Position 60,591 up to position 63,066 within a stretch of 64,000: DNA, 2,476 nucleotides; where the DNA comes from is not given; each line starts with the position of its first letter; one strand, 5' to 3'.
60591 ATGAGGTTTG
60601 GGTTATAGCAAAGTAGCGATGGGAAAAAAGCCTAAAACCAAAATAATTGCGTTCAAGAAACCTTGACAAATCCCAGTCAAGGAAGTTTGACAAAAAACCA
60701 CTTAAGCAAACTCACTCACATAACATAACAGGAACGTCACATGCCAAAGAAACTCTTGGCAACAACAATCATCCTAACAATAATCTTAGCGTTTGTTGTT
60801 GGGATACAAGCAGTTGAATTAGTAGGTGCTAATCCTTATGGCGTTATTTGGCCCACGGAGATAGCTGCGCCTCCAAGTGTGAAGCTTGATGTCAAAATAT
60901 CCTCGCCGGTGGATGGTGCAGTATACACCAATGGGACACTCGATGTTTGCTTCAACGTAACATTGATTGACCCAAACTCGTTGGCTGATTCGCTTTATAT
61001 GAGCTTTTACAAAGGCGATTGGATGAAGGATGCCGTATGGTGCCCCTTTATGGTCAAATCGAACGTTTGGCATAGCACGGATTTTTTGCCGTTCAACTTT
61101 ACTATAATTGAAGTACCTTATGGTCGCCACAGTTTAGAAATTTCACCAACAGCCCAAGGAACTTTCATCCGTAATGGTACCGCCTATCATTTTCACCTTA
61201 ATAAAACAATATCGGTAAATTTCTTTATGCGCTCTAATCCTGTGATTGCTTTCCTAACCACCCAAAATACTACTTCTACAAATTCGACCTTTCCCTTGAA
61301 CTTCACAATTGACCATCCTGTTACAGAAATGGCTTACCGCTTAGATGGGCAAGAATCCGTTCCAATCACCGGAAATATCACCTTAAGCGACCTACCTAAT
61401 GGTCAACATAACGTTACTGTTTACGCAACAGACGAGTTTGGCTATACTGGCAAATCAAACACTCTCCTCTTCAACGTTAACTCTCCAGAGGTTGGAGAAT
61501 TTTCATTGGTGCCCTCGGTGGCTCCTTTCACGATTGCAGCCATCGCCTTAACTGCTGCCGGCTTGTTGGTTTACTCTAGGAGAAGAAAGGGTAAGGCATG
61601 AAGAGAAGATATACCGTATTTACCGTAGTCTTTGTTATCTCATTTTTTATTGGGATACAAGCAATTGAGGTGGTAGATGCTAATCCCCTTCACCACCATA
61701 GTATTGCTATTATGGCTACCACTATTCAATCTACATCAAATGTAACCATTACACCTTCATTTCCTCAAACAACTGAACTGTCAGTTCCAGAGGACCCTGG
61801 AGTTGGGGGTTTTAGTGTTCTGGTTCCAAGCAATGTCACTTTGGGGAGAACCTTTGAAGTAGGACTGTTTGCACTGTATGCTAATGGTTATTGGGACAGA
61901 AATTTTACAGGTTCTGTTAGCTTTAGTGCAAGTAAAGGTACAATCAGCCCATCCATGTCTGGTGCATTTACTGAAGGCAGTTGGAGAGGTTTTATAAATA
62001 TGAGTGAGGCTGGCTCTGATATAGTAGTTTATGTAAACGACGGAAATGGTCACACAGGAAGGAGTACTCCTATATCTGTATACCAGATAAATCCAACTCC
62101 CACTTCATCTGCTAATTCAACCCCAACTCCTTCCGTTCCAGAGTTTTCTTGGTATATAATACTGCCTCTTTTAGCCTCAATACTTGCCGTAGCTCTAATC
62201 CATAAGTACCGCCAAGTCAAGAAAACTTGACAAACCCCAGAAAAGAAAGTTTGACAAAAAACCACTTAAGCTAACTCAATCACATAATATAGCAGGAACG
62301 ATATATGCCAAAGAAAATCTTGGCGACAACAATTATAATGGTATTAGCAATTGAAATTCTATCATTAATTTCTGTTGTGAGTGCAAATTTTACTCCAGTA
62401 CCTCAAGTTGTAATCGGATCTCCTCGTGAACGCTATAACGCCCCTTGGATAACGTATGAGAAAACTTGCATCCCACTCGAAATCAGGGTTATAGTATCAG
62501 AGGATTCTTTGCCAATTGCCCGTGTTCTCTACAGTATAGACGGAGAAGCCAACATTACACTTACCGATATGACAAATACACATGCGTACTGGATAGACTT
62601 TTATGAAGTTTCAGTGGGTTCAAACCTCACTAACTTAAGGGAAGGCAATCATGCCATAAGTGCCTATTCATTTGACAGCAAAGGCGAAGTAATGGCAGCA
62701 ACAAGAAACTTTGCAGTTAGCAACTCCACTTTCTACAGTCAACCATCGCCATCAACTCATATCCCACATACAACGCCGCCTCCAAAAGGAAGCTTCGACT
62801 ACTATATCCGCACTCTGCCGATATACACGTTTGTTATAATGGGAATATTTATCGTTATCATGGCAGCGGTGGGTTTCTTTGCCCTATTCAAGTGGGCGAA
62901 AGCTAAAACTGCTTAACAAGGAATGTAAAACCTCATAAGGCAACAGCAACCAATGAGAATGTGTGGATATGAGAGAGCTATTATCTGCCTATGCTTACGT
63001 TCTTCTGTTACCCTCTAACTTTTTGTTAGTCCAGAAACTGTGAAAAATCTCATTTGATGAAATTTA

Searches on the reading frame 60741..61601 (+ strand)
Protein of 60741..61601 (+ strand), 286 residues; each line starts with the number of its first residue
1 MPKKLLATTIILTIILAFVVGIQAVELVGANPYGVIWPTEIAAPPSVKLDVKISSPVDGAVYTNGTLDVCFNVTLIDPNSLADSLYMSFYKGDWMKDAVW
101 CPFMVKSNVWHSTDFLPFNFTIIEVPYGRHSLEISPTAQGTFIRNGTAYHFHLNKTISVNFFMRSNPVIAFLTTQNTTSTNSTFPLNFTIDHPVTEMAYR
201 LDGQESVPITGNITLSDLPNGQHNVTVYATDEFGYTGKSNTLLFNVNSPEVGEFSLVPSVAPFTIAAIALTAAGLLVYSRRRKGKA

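Call 8: search_protein_families(library=pfam, proteins=[window:60741-61601:+], max_evalue=0.01)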
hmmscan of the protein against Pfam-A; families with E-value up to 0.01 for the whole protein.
window:60741-61601:+ (286 aa): 2 families
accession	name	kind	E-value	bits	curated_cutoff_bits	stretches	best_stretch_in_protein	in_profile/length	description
PF17957.7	Big_7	-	0.0006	20.8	24.1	0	167-227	1-70/70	Bacterial Ig domain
PF24421.1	Ig_J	-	0.0021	18.6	29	1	196-249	52-104/104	Tip attachment protein J, Ig-like domain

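Call 20: search_protein_families(library=ncbifam, proteins=[window:60741-61601:+], max_evalue=0.1)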
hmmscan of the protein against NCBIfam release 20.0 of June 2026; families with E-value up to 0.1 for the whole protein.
window:60741-61601:+ (286 aa): 2 families
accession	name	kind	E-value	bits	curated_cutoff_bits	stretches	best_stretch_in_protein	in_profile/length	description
NF047446.1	barrel_OmpL47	domain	0.0014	19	40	1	194-245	18-67/68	OmpL47-type beta-barrel domain-containing protein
TIGR03867.1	MprA_tail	equivalog_domain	0.076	13.5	19.7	0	265-282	9-26/27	MprA protease, GlyGly-CTERM protein-sorting domain-containing form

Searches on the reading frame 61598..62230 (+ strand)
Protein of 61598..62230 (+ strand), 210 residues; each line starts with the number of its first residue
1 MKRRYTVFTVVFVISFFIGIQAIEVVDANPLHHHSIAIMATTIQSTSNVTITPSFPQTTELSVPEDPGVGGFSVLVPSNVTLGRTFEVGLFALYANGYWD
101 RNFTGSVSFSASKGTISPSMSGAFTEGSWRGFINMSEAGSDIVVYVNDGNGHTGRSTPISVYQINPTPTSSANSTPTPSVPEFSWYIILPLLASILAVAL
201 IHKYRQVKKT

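Call 8: search_protein_families(library=pfam, proteins=[window:61598-62230:+], max_evalue=0.01)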
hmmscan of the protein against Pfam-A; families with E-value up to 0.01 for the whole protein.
window:61598-62230:+ (210 aa): 0 families

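Call 12: find_encoding_contigs(protein=window:61598-62230:+, flank=10000, max_places=10)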
Protein window:61598-62230:+ (210 aa): no gene with exactly this product is on record in the collection.

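Call 20: search_protein_families(library=ncbifam, proteins=[window:61598-62230:+], max_evalue=0.1)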
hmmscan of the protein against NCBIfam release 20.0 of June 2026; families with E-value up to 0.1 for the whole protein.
window:61598-62230:+ (210 aa): 1 family
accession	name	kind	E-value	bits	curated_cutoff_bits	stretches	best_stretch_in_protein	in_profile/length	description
TIGR03024.1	arch_PEF_CTERM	domain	0.01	16.1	23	1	180-200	1-19/25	PEF-CTERM sorting domain-containing protein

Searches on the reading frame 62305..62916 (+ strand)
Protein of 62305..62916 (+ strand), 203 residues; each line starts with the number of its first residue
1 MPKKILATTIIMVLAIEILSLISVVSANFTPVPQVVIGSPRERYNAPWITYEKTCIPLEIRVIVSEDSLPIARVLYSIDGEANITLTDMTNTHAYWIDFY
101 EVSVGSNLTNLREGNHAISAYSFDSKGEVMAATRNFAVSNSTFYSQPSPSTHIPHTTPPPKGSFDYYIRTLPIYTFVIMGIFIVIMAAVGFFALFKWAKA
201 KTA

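Call 8: search_protein_families(library=pfam, proteins=[window:62305-62916:+], max_evalue=0.01)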
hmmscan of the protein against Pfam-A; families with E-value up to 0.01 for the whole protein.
window:62305-62916:+ (203 aa): 0 families

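Call 20: search_protein_families(library=ncbifam, proteins=[window:62305-62916:+], max_evalue=0.1)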
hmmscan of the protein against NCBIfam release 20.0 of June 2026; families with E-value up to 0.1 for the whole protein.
window:62305-62916:+ (203 aa): 0 families

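Call 44: find_encoding_contigs(protein=window:62305-62916:+, flank=10000, max_places=6)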
Protein window:62305-62916:+ (203 aa): no gene with exactly this product is on record in the collection.

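Call 47: find_homologous_proteins(query=window:62305-62916:+, max_evalue=1e-20)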
Query window:62305-62916:+ (203 aa): 12 proteins with E <= 1e-20 among 89 candidates.
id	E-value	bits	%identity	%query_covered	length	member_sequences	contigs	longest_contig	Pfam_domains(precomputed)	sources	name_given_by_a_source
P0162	1.1e-122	425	95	100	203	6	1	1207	-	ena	-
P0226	5.3e-113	393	88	100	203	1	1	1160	-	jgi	jgi:hypothetical protein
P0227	1.3e-110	385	86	99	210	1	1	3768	-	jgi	jgi:hypothetical protein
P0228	2.7e-102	358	81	100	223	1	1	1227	-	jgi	jgi:hypothetical protein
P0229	7.9e-99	347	78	100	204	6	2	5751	-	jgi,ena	jgi:hypothetical protein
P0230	8.5e-98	344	77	100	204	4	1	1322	-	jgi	jgi:hypothetical protein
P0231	1.7e-97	343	78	100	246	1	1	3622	-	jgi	jgi:hypothetical protein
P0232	2.2e-87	310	76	93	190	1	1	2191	-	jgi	jgi:hypothetical protein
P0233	2.6e-82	293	68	99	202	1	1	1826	-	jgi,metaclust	metaclust:\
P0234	5.0e-77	276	66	100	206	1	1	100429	-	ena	-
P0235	1.5e-74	268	71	91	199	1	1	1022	-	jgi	jgi:hypothetical protein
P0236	4.1e-65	237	58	99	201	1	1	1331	-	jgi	jgi:hypothetical protein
